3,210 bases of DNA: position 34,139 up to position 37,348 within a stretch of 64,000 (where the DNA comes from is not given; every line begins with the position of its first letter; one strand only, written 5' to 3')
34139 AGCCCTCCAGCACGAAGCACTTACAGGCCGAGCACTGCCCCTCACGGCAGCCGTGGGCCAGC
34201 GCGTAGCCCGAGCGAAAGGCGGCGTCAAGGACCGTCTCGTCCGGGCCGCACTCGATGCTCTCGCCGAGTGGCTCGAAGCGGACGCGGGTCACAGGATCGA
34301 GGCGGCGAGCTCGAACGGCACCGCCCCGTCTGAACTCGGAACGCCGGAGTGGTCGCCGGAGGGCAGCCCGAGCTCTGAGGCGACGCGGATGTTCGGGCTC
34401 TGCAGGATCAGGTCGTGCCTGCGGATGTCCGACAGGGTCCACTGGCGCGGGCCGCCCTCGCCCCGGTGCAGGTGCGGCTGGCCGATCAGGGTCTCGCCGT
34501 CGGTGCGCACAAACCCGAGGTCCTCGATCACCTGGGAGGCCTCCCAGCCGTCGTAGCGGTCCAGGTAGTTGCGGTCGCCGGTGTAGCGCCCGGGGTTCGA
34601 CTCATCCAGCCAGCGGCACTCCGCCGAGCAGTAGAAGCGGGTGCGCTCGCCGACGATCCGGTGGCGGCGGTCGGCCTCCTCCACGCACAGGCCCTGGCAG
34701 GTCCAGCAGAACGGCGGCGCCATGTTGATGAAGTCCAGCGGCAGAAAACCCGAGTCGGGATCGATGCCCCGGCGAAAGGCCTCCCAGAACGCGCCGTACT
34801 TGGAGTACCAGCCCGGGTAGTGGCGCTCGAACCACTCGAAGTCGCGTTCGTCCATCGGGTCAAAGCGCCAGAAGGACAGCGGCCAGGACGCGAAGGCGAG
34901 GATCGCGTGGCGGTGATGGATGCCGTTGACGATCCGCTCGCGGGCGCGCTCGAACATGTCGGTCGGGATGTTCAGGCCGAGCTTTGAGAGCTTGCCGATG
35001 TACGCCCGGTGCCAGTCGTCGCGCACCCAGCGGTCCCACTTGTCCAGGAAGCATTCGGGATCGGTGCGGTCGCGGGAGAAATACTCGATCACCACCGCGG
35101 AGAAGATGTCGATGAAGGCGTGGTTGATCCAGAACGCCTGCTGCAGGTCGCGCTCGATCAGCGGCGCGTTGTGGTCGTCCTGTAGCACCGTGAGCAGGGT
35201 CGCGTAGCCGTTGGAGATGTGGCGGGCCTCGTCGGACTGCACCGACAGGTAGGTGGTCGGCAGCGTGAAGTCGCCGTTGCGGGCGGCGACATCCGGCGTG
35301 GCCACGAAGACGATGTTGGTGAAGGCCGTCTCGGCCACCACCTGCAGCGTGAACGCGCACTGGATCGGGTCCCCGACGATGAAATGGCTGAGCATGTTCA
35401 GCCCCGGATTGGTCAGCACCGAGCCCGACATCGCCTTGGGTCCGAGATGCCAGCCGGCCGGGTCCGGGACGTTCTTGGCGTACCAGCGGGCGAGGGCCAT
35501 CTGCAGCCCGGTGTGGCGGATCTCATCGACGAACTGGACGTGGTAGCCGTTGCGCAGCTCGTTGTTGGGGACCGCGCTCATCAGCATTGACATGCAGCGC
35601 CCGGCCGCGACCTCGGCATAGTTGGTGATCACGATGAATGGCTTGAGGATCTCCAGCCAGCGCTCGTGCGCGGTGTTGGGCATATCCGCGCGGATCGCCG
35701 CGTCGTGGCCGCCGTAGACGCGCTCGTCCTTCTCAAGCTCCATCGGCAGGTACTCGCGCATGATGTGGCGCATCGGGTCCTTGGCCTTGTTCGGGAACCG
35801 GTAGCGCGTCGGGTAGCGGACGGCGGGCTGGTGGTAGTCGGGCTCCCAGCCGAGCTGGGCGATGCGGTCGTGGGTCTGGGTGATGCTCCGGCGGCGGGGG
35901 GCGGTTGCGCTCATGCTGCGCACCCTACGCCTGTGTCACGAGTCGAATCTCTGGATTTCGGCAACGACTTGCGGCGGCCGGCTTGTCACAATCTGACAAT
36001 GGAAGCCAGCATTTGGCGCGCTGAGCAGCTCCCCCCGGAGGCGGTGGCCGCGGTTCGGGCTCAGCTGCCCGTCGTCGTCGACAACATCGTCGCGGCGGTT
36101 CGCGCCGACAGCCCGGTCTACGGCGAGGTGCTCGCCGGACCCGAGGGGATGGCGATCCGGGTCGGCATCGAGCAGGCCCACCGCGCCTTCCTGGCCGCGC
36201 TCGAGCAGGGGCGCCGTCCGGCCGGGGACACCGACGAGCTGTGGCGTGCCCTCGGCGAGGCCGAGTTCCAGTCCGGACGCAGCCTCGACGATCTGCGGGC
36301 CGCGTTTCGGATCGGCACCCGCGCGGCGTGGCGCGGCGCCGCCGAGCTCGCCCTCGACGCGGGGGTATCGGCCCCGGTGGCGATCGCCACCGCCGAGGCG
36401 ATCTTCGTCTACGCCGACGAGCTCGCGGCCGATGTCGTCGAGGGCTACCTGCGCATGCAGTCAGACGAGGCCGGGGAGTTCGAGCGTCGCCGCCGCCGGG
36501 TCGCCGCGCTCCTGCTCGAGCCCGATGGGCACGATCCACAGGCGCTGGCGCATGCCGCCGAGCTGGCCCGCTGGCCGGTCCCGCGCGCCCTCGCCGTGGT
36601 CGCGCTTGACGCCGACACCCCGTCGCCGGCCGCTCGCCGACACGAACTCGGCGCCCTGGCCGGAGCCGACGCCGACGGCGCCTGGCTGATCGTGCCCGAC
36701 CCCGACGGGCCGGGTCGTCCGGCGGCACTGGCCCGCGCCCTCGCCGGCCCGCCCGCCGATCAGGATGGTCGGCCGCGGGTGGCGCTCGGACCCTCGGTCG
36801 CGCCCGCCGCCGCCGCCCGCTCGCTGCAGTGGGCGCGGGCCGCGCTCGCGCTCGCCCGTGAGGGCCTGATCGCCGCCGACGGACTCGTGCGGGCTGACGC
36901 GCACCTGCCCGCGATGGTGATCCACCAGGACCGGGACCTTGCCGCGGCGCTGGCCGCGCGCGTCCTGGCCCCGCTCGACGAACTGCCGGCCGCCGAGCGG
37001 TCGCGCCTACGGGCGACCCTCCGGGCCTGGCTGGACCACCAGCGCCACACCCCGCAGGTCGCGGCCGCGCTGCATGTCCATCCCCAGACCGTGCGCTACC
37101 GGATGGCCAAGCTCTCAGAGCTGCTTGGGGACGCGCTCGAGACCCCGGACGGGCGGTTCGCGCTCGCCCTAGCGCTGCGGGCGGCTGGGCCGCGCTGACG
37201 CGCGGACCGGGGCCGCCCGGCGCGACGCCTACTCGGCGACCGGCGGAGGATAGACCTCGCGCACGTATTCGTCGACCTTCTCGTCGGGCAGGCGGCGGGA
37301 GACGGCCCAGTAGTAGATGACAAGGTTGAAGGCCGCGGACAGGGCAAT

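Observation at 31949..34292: Reductase, beta subunit and coupling protein of a di-iron monooxygenase fused into one polypeptide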

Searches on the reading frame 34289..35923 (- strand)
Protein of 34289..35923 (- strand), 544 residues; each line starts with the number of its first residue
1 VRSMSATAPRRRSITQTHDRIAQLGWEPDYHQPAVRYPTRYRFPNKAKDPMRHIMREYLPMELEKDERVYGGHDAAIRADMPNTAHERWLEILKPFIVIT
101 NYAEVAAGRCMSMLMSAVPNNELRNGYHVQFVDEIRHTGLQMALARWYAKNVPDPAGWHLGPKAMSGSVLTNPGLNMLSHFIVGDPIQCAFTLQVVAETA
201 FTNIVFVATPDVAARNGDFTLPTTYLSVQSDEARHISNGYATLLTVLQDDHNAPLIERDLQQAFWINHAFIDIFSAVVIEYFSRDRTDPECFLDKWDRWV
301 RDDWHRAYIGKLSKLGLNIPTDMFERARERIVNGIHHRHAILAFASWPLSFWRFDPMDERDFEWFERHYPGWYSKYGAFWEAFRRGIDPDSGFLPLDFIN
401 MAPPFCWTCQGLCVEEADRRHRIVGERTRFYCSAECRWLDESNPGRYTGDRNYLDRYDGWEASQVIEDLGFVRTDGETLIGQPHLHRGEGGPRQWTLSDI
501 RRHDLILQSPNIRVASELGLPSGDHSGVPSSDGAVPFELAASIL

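Call 3: search_protein_families(library=pfam, proteins=[window:34289-35923:-], max_evalue=0.01)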
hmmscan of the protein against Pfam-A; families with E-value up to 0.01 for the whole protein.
window:34289-35923:- (544 aa): 1 family
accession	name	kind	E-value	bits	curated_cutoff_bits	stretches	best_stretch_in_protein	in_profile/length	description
PF02332.24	Phenol_Hydrox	-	2.4e-48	165.2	24.4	1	26-250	1-230/230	Methane/Phenol/Alkene Hydroxylase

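Call 20: search_solved_structures(query=window:34289-35923:-, max_evalue=0.00001)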
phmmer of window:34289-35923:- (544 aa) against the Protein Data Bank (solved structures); distinct sequences matched with E-value up to 0.00001: 31.
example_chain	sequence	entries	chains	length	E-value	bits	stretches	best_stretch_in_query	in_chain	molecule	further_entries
1fyz_A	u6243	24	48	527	5.2e-88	299.2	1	8-510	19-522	METHANE MONOOXYGENASE COMPONENT A, ALPHA CHAIN | Methane monooxygenase component A alpha chain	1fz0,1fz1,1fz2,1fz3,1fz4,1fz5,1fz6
1mmo_D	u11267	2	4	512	2.1e-87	297.2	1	9-510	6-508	METHANE MONOOXYGENASE HYDROLASE (ALPHA CHAIN) | METHANE MONOOXYGENASE HYDROXYLASE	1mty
4gam_A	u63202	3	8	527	5.4e-87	295.8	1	8-510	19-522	Methane monooxygenase component A alpha chain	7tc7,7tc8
1mhy_D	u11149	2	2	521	4.6e-81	276.2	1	16-510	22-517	METHANE MONOOXYGENASE HYDROXYLASE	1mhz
6vk4_A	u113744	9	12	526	7.4e-81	275.6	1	17-510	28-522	Methane monooxygenase component A alpha chain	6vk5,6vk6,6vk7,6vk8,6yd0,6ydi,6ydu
7m8q_A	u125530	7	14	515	8.5e-81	275.3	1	17-510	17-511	Methane monooxygenase component A alpha chain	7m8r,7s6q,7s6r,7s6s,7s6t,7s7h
6d7k_A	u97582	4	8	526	2e-79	270.8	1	17-510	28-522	Methane monooxygenase hydroxylase, MmoX1 | Methane monooxygenase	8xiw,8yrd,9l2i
3ri7_A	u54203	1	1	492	6.6e-22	80.9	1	49-459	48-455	Toluene-4-monooxygenase system protein A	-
4p1b_A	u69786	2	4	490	8.3e-22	80.6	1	49-459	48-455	Toluene-4-monooxygenase system protein A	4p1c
3rmk_A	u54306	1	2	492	8.4e-22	80.6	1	49-459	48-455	Toluene-4-monooxygenase system protein A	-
5tds_A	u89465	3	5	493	8.4e-22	80.6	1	49-459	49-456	Toluene-4-monooxygenase system protein A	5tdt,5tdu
3dhg_A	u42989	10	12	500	8.8e-22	80.5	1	49-459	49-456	toluene 4-monooxygenase hydroxylase alpha subunit | Toluene-4-monooxygenase system protein A | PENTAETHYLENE GLYCOL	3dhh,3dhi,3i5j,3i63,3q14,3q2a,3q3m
3ge3_A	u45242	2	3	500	4.5e-21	78.2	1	49-459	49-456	Toluene-4-monooxygenase system protein A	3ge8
5tdv_A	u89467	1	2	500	5.1e-21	78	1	49-459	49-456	Toluene-4-monooxygenase system protein A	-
2inc_A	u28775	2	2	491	4.8e-19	71.4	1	46-458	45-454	Toluene, o-xylene monooxygenase oxygenase subunit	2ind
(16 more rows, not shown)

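Call 45: search_protein_families(library=ncbifam, proteins=[window:34289-35923:-], max_evalue=0.00001)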
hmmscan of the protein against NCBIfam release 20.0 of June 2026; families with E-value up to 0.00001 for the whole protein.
window:34289-35923:- (544 aa): 0 families

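Call 48: search_dna_similar(query=window:34289-35923:-, collection=plasmids, mode=protein, max_rows=40, rows=spread)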
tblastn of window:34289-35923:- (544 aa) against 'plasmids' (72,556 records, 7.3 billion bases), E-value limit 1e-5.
Records with a match: 72; places in all: 83; records where one place covers at least 80% of the query: 39.
Best place of each record, by identity: <60% 72.
By first word of the organism name: Acinetobacter 13; Rhodococcus 10; Mycobacterium 4; Azospirillum 4; Paraburkholderia 4; Caballeronia 3; Cupriavidus 3; Mycolicibacterium 2; Methylocella 2; Variovorax 2; and 23 more.
By predicted mobility (MOB-suite, as given by PLSDB): mobilizable 30; non-mobilizable 23; conjugative 19.
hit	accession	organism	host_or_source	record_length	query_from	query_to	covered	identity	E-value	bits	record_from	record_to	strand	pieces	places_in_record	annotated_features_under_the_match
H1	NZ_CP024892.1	Rhodococcus ruber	cell culture,activated sludge from ...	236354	3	532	97%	51.4%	0e+0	575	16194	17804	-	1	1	methane monooxygenase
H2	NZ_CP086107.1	Skermanella mucosa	single cell,crude oil contaminated ...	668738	7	514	93%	41.4%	3e-124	409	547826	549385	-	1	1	aromatic/alkene/methane monooxygenase hydroxylase/oxygenase subunit ...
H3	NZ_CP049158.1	Caballeronia sp. SBC1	whole organism,soil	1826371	7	512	93%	41.5%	8e-125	410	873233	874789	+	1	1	none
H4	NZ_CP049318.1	Caballeronia sp. SBC2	whole organism,soil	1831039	7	512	93%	41.5%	8e-125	410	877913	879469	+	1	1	none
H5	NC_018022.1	Mycolicibacterium chubuense NBB4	-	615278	13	510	92%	42.0%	5e-122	402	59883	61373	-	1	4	aromatic/alkene/methane monooxygenase hydroxylase/oxygenase subunit ...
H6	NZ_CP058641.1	Rhodococcus sp. ZPP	cell culture,soil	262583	2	510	94%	40.7%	3e-121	400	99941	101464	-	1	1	aromatic/alkene/methane monooxygenase hydroxylase/oxygenase subunit ...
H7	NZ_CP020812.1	Mycobacterium dioxanotrophicus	Single cell,river sediment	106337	13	510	92%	41.6%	3e-119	394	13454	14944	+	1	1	aromatic/alkene/methane monooxygenase hydroxylase/oxygenase subunit ...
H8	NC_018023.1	Mycolicibacterium chubuense NBB4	-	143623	13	510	92%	41.2%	1e-119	395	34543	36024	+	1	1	aromatic/alkene/methane monooxygenase hydroxylase/oxygenase subunit ...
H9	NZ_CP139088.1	Methylocella tundrae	Single cell,tundra wetland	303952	5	516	94%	40.0%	3e-120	397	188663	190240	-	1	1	methane monooxygenase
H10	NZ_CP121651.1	Bradyrhizobium sp. CB82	Stylosanthes guianensis,cell culture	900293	7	514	93%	40.1%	4e-116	385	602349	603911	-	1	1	aromatic/alkene/methane monooxygenase hydroxylase/oxygenase subunit ...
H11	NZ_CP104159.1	Rhizobium sp. CB3060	Leucaena leucocephala,cell culture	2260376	7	510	93%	40.1%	4e-117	388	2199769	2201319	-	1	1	record has no annotation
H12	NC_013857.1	Azospirillum sp. B510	-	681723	7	505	92%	40.2%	1e-119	395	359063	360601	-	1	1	aromatic/alkene/methane monooxygenase hydroxylase/oxygenase subunit ...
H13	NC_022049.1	Paracoccus aminophilus JCM 7686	-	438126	7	506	92%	39.8%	1e-114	381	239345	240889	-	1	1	methane/phenol/toluene hydroxylase subunit alpha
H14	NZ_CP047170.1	Ponticoccus alexandrii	surface sea water,shallow sea, symbosis ...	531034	7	505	92%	39.6%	4e-115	382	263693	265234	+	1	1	aromatic/alkene/methane monooxygenase hydroxylase/oxygenase subunit ...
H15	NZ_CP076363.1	Gemmobacter fulvus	cell culture,Anabaena culture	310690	7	506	92%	38.3%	5e-115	382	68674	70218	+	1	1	aromatic/alkene/methane monooxygenase hydroxylase/oxygenase subunit ...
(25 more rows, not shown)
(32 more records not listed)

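Call 49: get_annotated_region(hit=H1, flank=6000)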
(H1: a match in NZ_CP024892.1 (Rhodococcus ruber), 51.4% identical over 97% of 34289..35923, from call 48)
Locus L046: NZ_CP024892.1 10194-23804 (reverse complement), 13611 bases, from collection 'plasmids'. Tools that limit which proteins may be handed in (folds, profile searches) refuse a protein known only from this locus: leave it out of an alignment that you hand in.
description: Rhodococcus ruber strain YYL plasmid pYYL1.1, complete sequence
organism: Rhodococcus ruber (NCBI taxid 1830)
taxonomy: Bacteria; Actinomycetota; Actinomycetes; Mycobacteriales; Nocardiaceae; Rhodococcus; Rhodococcus ruber
host: -; source: cell culture,activated sludge from pharmaceutical waste in Shaoxing China; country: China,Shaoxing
typing (MOB-suite, as given by PLSDB): conjugative; relaxase MOBF; mating-pair formation MPF_T
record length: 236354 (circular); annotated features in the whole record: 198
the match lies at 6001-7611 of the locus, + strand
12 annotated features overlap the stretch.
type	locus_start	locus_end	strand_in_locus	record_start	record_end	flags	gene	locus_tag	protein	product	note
CDS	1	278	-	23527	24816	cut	-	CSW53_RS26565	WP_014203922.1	hydroxyacid-oxoacid transhydrogenase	GO:0006629 - lipid metabolic process [Evidence IEA]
CDS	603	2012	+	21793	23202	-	-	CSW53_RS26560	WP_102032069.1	IS1380 family transposase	-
CDS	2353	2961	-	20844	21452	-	-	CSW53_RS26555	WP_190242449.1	GntR family transcriptional regulator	-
CDS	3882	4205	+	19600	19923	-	-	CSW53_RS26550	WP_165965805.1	EthD family reductase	-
CDS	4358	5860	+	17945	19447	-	-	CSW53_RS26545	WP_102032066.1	aldehyde dehydrogenase family protein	-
CDS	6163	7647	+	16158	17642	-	-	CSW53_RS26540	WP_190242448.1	methane monooxygenase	-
CDS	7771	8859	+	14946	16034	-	-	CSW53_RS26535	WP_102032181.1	2Fe-2S iron-sulfur cluster binding domain-containing protein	-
CDS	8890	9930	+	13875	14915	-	-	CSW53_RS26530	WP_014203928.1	aromatic/alkene monooxygenase hydroxylase subunit beta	-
CDS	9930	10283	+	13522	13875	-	-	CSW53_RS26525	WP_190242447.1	MmoB/DmpM family protein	GO:0006725 - cellular aromatic compound metabolic process [Evidence IEA]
CDS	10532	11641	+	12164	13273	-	-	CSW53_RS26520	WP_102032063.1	IS630 family transposase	-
CDS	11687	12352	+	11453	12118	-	-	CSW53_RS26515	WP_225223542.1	GPR1/FUN34/YaaH family transporter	-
CDS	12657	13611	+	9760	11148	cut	-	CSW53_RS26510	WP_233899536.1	aldehyde dehydrogenase family protein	-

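Call 52: get_annotated_region(hit=H7, flank=4500)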
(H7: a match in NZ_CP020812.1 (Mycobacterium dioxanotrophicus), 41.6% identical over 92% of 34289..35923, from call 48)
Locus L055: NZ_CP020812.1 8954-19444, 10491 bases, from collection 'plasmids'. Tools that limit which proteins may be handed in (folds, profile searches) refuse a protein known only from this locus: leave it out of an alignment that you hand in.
description: Mycobacterium dioxanotrophicus strain PH-06 plasmid unnamed3, complete sequence
organism: Mycobacterium dioxanotrophicus (NCBI taxid 482462)
taxonomy: Bacteria; Actinomycetota; Actinomycetes; Mycobacteriales; Mycobacteriaceae; Mycobacterium; Mycobacterium dioxanotrophicus
host: -; source: Single cell,river sediment; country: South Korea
typing (MOB-suite, as given by PLSDB): non-mobilizable; replicon rep_cluster_1561
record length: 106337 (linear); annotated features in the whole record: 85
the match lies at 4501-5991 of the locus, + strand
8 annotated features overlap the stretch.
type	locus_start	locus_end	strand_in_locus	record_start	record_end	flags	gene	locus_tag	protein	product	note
CDS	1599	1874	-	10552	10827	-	-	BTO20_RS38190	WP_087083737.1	alpha/beta hydrolase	-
CDS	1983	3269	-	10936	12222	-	-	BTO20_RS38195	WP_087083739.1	IS256 family transposase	-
CDS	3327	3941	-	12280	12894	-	-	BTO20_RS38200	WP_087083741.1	alpha/beta fold hydrolase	-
CDS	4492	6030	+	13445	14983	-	-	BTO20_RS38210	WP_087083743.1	aromatic/alkene/methane monooxygenase hydroxylase/oxygenase subunit alpha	-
CDS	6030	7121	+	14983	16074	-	-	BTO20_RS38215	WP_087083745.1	aromatic/alkene monooxygenase hydroxylase subunit beta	-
CDS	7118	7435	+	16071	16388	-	-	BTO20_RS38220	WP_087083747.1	MmoB/DmpM family protein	-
CDS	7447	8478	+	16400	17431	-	-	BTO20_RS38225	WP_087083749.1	2Fe-2S iron-sulfur cluster-binding protein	-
CDS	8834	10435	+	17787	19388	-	groL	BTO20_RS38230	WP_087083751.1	chaperonin GroEL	GO:0006457 - protein folding [Evidence IEA]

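Call 53: get_annotated_region(hit=H9, flank=500)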
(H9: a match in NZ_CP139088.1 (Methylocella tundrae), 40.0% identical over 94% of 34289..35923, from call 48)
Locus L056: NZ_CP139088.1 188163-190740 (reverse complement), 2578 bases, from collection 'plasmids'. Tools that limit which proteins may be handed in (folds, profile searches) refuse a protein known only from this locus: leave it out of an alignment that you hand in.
description: Methylocella tundrae strain T4 plasmid p1, complete sequence
organism: Methylocella tundrae (NCBI taxid 227605)
taxonomy: Bacteria; Pseudomonadota; Alphaproteobacteria; Hyphomicrobiales; Beijerinckiaceae; Methylocella; Methylocella tundrae
host: -; source: Single cell,tundra wetland; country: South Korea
typing (MOB-suite, as given by PLSDB): non-mobilizable
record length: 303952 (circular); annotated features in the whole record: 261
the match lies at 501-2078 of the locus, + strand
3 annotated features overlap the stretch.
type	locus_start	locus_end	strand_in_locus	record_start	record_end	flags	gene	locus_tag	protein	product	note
CDS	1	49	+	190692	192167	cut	-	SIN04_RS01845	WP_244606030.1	porin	-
CDS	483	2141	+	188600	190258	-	-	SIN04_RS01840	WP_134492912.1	methane monooxygenase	-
CDS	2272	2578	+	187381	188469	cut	-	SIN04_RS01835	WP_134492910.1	FAD-binding oxidoreductase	-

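Call 54: get_annotated_region(hit=H5, flank=4500)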
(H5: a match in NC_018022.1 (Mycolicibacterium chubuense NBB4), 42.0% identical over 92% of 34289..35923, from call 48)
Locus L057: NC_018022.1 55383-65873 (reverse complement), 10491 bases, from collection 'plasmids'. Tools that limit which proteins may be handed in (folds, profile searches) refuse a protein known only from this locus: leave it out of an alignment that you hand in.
description: Mycolicibacterium chubuense NBB4 plasmid pMYCCH.01, complete sequence
organism: Mycolicibacterium chubuense NBB4 (NCBI taxid 710421)
taxonomy: Bacteria; Actinomycetota; Actinomycetes; Mycobacteriales; Mycobacteriaceae; Mycolicibacterium; Mycolicibacterium chubuense; Mycolicibacterium chubuense NBB4
host: -; source: -; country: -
typing (MOB-suite, as given by PLSDB): mobilizable; relaxase MOBF,MOBF
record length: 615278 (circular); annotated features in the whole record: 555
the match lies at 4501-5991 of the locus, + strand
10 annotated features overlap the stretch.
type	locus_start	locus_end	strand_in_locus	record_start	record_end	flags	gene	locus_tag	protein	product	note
CDS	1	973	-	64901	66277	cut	-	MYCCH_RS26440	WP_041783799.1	histidine kinase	GO:0000160 - phosphorelay signal transduction system [Evidence IEA]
CDS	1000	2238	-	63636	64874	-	-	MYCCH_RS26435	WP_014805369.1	iron-containing alcohol dehydrogenase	-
CDS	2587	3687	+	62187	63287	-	-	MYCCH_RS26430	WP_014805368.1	GAF domain-containing protein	-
CDS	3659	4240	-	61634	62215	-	-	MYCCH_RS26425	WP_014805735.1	response regulator transcription factor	GO:0000160 - phosphorelay signal transduction system [Evidence IEA]; GO:0006355 - regulation of DNA-templated ...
CDS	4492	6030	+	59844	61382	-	-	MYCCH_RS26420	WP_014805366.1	aromatic/alkene/methane monooxygenase hydroxylase/oxygenase subunit alpha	-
CDS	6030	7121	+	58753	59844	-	-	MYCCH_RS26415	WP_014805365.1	aromatic/alkene monooxygenase hydroxylase subunit beta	-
CDS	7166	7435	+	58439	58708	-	-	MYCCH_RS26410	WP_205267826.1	MmoB/DmpM family protein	GO:0006725 - cellular aromatic compound metabolic process [Evidence IEA]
CDS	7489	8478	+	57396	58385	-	-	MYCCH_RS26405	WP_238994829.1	FAD-binding oxidoreductase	-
CDS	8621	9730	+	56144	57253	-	-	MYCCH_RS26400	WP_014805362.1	NDMA-dependent alcohol dehydrogenase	-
CDS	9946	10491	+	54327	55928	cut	groL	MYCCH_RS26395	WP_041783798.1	chaperonin GroEL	GO:0006457 - protein folding [Evidence IEA]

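Call 57: search_solved_structures(query=window:34289-35923:-, max_evalue=1e-80, show_alignments=1)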
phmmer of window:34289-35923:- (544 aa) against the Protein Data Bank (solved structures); distinct sequences matched with E-value up to 1e-80: 6.
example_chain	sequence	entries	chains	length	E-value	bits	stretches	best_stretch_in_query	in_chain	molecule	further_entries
1fyz_A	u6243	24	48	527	5.2e-88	299.2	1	8-510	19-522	METHANE MONOOXYGENASE COMPONENT A, ALPHA CHAIN | Methane monooxygenase component A alpha chain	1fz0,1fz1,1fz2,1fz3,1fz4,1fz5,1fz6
1mmo_D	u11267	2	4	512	2.1e-87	297.2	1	9-510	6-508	METHANE MONOOXYGENASE HYDROLASE (ALPHA CHAIN) | METHANE MONOOXYGENASE HYDROXYLASE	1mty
4gam_A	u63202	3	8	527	5.4e-87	295.8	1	8-510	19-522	Methane monooxygenase component A alpha chain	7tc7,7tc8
1mhy_D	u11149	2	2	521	4.6e-81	276.2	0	16-510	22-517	METHANE MONOOXYGENASE HYDROXYLASE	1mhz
6vk4_A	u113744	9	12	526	7.4e-81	275.6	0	17-510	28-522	Methane monooxygenase component A alpha chain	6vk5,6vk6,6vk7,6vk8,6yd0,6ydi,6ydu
7m8q_A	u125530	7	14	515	8.5e-81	275.3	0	17-510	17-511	Methane monooxygenase component A alpha chain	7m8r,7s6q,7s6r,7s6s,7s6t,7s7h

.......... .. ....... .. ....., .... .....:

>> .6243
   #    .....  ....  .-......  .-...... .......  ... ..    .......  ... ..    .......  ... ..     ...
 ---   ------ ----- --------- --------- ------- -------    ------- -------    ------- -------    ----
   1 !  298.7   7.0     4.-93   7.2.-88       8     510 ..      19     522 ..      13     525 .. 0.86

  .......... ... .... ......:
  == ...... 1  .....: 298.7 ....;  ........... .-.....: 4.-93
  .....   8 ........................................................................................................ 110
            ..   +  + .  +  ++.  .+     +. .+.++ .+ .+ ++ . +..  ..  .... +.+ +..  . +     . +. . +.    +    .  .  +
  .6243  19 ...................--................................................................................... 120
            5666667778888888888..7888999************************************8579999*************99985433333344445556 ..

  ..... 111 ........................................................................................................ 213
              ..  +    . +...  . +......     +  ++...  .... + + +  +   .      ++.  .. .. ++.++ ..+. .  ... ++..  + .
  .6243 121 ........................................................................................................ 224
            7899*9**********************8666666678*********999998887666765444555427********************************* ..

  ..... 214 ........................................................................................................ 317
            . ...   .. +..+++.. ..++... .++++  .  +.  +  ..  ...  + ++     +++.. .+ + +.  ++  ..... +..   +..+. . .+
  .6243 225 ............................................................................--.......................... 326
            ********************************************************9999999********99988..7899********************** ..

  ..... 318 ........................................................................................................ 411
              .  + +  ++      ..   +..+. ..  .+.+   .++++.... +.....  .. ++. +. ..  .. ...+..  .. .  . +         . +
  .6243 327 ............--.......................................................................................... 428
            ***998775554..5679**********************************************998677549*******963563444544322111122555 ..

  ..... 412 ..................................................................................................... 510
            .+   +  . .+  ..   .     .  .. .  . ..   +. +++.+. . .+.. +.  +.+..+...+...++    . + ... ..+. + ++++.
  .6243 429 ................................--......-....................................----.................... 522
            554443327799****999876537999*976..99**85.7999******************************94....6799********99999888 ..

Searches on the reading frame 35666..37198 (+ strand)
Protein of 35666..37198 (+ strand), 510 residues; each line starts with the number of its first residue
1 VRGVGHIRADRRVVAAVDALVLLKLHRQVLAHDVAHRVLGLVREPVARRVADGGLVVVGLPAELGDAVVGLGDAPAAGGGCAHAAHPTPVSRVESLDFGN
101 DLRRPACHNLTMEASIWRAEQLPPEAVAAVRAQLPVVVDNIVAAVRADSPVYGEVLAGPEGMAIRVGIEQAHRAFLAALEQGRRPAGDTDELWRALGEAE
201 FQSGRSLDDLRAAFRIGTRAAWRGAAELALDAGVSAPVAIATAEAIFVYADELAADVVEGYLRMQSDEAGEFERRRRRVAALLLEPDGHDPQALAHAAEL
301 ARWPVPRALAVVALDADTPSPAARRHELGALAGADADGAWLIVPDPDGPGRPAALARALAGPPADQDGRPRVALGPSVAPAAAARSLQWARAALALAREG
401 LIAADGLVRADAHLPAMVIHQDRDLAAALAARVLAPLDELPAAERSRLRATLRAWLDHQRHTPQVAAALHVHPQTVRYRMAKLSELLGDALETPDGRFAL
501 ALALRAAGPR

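Call 45: search_protein_families(library=ncbifam, proteins=[window:35666-37198:+], max_evalue=0.00001)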
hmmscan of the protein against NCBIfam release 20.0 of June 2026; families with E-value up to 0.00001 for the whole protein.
window:35666-37198:+ (510 aa): 2 families
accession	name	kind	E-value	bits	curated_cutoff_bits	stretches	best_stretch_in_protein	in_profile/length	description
NF008550.0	PRK11477.1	equivalog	3.9e-11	42.4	612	1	369-505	245-380/385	CdaR family transcriptional regulator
NF045769.1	TransActPmfR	equivalog_domain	1.5e-07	30.4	800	1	417-506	373-461/470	transcciptional activator PmfR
